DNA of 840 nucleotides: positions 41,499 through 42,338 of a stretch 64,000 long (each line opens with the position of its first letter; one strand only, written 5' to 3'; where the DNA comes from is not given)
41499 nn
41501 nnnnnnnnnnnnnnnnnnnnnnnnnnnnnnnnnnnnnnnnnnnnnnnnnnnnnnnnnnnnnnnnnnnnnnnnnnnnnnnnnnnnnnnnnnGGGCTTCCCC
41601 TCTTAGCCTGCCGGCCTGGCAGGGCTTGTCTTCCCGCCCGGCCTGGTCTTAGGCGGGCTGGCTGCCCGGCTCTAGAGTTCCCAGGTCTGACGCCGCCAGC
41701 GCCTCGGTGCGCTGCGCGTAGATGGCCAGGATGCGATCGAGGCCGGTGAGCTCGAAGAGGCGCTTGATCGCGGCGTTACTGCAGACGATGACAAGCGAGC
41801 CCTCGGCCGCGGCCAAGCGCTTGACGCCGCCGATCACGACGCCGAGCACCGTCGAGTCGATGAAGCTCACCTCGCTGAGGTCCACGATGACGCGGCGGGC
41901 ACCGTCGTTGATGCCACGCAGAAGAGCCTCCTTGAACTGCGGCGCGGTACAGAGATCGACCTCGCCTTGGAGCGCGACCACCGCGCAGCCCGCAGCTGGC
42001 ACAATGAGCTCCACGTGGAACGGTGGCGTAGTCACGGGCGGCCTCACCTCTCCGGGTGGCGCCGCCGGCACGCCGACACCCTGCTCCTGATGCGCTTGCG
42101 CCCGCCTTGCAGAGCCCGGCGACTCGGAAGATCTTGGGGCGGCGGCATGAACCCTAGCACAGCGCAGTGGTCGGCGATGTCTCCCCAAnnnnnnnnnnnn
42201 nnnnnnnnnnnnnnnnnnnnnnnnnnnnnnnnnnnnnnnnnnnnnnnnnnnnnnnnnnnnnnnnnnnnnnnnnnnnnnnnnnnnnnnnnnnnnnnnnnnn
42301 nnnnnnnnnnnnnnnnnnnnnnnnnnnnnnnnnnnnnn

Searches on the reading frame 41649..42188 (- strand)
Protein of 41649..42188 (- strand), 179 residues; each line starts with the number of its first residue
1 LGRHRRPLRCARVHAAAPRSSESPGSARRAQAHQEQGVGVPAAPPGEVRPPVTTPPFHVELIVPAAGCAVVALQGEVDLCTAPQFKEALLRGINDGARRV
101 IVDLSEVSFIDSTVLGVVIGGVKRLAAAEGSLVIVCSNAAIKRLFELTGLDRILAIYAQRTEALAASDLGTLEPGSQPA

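Call 54: search_protein_families(library=pfam, proteins=[window:41649-42188:-], max_evalue=1)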
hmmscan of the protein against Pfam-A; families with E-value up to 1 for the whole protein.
window:41649-42188:- (179 aa): 2 families
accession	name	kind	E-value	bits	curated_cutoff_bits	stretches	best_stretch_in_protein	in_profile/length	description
PF01740.26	STAS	-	1e-20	73.9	22.6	1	67-163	9-106/106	STAS domain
PF13466.11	STAS_2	-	7.8e-14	52.1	29.2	1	71-151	1-80/80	STAS domain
